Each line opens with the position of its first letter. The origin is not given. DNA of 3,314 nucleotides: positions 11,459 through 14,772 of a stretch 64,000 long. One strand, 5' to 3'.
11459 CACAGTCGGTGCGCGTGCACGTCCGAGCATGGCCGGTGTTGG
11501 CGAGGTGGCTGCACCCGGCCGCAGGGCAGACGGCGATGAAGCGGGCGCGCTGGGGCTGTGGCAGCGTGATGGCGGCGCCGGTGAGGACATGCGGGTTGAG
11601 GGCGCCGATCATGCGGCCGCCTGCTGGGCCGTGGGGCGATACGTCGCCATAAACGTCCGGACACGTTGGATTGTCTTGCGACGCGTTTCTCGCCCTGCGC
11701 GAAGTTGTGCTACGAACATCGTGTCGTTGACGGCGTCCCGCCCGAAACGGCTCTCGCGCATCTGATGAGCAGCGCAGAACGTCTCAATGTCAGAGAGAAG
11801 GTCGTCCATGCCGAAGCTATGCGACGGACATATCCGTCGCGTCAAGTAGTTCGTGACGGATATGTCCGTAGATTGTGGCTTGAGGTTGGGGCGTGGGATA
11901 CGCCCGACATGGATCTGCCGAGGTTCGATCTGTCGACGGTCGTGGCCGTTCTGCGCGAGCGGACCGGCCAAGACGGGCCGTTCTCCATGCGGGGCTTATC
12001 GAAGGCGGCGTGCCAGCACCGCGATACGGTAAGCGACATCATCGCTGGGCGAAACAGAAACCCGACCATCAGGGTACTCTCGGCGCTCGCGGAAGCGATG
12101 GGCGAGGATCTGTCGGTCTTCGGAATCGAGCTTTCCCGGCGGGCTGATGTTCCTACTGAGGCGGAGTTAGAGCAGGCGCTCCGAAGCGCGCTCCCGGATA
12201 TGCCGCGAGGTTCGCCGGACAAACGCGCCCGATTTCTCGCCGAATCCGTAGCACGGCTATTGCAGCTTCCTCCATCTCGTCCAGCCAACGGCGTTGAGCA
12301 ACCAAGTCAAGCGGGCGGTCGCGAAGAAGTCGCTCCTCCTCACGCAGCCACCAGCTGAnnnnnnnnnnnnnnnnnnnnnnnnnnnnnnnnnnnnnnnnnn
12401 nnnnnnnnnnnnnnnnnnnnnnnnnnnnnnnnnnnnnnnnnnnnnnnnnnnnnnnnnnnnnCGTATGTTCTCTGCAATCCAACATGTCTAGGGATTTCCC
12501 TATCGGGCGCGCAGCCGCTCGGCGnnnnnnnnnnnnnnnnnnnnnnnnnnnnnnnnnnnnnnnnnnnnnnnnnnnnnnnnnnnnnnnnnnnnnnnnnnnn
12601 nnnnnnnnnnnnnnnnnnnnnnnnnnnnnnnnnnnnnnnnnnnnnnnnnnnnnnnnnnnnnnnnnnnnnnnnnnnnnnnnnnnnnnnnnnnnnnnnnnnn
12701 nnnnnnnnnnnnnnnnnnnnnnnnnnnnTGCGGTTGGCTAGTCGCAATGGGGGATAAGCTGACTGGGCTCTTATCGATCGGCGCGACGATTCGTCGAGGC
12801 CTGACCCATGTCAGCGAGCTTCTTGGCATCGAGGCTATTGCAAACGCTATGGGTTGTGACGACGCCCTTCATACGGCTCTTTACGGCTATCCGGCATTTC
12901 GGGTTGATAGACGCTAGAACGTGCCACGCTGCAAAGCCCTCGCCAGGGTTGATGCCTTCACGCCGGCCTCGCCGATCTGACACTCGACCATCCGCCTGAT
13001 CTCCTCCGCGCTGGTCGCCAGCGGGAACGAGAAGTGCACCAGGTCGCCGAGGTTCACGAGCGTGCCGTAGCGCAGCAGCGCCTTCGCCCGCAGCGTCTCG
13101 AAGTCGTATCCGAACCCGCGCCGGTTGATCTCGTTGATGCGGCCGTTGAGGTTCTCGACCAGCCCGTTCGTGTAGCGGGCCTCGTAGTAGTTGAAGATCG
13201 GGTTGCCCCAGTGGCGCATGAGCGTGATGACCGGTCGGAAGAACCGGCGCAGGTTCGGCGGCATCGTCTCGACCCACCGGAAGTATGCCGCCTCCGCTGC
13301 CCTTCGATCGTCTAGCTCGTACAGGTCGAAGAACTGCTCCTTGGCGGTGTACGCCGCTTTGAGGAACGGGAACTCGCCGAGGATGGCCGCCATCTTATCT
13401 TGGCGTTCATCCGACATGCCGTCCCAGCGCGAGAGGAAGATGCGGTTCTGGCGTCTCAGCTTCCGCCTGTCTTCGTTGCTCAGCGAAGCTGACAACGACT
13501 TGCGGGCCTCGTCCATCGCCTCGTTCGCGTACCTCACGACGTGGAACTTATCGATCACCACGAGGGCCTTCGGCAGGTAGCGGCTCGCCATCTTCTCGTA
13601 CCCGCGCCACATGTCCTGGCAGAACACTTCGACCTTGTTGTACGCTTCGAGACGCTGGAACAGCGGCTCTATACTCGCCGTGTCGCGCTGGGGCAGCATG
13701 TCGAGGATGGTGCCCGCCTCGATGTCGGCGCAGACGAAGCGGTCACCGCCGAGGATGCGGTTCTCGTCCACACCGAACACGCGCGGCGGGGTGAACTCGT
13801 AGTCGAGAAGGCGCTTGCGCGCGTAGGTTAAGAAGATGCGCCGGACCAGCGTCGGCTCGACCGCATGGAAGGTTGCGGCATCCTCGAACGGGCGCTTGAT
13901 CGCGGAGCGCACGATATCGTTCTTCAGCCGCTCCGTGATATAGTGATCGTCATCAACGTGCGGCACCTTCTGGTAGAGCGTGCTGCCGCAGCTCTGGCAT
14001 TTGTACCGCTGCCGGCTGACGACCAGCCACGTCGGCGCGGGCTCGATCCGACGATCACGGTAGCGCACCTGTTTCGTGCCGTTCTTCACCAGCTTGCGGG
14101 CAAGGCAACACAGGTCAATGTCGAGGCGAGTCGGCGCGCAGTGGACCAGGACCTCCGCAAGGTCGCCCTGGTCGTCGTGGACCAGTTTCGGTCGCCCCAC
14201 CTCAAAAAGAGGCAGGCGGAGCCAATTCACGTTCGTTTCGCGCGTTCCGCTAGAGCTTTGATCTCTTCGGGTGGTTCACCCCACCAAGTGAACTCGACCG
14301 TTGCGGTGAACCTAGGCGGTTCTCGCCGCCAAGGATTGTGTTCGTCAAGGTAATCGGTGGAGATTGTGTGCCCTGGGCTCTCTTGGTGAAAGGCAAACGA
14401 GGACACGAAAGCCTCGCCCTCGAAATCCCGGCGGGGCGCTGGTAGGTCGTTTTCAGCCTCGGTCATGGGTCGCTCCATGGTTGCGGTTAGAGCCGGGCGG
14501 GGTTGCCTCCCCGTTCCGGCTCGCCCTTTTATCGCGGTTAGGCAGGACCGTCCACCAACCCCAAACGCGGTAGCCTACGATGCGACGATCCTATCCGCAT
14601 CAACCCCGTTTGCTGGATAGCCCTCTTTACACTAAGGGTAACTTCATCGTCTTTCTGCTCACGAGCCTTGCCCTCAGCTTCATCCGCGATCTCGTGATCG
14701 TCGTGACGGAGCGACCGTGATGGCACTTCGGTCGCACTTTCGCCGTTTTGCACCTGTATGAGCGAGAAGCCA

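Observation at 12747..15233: Hidden 246-codon membrane gene in the immunity region, split by the IS and carrying a nonsense codon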

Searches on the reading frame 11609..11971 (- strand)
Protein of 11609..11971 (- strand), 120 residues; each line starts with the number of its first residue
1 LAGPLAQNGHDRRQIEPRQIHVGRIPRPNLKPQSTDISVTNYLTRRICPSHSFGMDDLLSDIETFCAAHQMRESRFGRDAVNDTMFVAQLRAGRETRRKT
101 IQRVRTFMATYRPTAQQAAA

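Call 5: search_protein_families(library=pfam, max_evalue=0.1, proteins=[window:11609-11971:-])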
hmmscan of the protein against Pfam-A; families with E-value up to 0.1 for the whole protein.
window:11609-11971:- (120 aa): 0 families

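Call 6: search_protein_families(library=phrogs, max_evalue=0.1, proteins=[window:11609-11971:-])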
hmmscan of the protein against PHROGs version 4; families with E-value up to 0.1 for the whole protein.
window:11609-11971:- (120 aa): 2 families
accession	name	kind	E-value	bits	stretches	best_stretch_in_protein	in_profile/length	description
phrog_20215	-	unknown function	0.021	16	1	67-112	40-84/100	-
phrog_7669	-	unknown function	0.024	15.8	1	57-111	11-65/105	-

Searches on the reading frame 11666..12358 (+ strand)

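Call 5: search_protein_families(library=pfam, max_evalue=0.1, proteins=[window:11666-12358:+])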
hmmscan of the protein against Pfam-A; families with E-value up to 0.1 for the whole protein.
window:11666-12358:+ (230 aa): 3 families
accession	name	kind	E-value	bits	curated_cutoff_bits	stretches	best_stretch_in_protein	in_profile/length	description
PF01381.28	HTH_3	-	1.5e-05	25.4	23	1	107-151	11-54/55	Helix-turn-helix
PF13560.12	HTH_31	-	0.0064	17.2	27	1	92-147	5-56/64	Helix-turn-helix domain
PF13443.12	HTH_26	-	0.074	13.8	22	0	109-148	14-53/63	Cro/C1-type HTH DNA-binding domain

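Call 6: search_protein_families(library=phrogs, max_evalue=0.1, proteins=[window:11666-12358:+])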
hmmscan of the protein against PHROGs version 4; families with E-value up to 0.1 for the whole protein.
window:11666-12358:+ (230 aa): 1 family
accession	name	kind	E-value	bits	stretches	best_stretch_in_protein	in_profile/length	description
phrog_9103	-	transcription regulation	0.081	14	0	119-150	36-65/78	transcriptional repressor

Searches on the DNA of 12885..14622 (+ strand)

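Call 57: search_dna_similar(query=window:12885-14622:+, collection=plasmids, mode=near, max_rows=10)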
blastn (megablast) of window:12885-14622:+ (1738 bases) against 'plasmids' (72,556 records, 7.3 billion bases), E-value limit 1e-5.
No match.
